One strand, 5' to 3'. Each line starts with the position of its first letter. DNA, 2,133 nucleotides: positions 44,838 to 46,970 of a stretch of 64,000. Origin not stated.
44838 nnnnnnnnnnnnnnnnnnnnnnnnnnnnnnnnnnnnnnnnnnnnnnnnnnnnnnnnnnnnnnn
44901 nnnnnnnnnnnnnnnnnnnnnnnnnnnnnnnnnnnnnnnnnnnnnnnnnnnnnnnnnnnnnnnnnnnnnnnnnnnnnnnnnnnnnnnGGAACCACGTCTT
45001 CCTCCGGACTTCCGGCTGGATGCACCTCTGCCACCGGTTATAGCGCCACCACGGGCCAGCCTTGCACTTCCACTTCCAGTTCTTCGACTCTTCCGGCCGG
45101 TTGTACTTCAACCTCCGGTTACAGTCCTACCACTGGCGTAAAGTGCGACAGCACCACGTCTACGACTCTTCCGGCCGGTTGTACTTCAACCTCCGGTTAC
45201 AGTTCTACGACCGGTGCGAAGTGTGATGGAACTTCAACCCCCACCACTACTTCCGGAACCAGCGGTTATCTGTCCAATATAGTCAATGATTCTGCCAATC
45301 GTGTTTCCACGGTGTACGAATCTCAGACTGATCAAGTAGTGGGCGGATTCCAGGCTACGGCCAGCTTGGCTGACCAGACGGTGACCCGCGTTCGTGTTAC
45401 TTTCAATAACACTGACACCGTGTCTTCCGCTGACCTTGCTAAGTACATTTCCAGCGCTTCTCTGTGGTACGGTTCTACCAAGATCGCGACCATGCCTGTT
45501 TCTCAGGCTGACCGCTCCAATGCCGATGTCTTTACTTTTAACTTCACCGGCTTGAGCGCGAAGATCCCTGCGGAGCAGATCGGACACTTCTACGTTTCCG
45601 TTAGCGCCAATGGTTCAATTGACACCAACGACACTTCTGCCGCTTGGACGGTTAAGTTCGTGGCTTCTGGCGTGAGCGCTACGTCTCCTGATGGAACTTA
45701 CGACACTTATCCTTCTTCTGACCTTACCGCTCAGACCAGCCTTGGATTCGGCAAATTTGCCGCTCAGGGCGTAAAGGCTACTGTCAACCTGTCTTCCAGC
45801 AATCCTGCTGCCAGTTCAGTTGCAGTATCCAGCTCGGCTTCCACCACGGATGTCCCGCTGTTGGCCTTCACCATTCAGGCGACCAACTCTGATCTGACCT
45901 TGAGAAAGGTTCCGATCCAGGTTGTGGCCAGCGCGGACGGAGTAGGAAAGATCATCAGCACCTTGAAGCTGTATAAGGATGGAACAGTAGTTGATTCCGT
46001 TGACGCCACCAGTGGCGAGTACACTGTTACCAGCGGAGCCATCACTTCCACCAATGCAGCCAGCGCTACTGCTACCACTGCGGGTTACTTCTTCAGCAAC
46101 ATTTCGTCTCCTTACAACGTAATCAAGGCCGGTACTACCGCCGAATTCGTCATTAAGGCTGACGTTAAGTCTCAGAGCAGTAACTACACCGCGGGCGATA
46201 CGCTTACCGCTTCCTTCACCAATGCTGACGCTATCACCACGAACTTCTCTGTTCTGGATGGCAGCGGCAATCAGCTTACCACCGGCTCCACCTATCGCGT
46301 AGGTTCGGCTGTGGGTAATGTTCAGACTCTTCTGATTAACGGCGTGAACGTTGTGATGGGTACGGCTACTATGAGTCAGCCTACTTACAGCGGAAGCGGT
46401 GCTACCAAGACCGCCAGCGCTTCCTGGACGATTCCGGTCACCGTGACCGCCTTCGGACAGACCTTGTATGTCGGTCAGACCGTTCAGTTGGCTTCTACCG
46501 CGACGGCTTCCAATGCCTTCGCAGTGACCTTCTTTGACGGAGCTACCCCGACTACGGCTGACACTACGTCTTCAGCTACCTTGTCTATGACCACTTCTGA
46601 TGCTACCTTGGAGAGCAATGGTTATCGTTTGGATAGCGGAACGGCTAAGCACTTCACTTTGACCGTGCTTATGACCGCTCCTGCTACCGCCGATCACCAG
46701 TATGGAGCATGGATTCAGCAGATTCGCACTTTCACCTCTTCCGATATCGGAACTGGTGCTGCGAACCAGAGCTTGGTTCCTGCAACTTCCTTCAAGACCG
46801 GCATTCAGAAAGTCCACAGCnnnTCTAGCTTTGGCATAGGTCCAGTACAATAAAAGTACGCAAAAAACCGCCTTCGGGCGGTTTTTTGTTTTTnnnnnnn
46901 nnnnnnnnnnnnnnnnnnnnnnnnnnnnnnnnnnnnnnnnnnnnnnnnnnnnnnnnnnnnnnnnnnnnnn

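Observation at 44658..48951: Candidate S-layer protein O-glycosylation module: Thr/Ser-rich PG-anchored surface protein adjacent to a Wzy_C+TPR membrane protein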

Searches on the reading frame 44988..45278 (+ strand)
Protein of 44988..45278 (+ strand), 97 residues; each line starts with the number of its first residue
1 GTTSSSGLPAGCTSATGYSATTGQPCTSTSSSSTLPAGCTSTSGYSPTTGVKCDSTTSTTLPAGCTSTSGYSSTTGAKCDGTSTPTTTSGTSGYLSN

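Call 55: search_protein_families(library=pfam, proteins=[window:44988-45278:+], max_evalue=10)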
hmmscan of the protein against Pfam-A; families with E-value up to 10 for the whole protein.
seq(97 aa): 0 families

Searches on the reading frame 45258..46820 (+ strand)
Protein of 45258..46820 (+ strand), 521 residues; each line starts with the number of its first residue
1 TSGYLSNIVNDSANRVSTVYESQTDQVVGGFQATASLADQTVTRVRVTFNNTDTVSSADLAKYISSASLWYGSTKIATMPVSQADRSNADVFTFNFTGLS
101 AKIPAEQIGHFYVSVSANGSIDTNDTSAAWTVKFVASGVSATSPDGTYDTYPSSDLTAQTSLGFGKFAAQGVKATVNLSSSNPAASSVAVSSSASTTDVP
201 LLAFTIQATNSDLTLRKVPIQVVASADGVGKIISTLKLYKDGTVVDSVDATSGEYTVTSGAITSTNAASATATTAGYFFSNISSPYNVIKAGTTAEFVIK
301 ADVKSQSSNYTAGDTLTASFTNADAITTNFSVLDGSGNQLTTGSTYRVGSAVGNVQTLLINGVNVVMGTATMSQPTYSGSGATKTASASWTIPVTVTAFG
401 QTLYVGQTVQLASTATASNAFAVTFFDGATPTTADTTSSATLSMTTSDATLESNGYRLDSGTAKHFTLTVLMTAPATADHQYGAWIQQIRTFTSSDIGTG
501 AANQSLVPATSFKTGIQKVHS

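Call 55: search_protein_families(library=pfam, proteins=[window:45267-46820:+], max_evalue=10)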
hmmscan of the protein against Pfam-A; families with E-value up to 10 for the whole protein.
window:45267-46820:+ (518 aa): 1 family
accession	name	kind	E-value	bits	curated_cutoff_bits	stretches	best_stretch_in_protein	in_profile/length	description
PF08752.16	COP-gamma_platf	-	0.0059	17.2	25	1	21-91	45-115/152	Coatomer gamma subunit appendage platform subdomain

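Call 85: search_protein_representatives(protein=window:45258-46820:+)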
Query: 521 residues. Proteins with E-value up to 0.001 (for the whole library): 489; up to 1e-10: 329; up to 1e-30: 54. The best 150 are listed.
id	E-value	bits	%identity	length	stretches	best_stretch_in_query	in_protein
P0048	1.5e-140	485.7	55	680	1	2-516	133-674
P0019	2.6e-138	478.3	56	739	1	1-519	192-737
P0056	2.2e-134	465.4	56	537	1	7-519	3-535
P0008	1.2e-133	462.9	52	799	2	1-275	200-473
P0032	6.7e-128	444.0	50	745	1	1-519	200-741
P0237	3.2e-119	415.4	51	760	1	1-516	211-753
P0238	1.1e-90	321.4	59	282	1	236-521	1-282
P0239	1.6e-87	310.9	50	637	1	2-451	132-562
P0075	3.0e-87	310.0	50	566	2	5-255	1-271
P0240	7.6e-72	259.3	48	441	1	115-519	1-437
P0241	1.5e-71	258.3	53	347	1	178-519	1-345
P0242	6.3e-70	252.9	49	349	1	158-514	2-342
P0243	2.5e-66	241.1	44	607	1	2-505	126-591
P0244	7.1e-66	239.6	46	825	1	164-519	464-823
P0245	2.5e-64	234.5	42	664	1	2-502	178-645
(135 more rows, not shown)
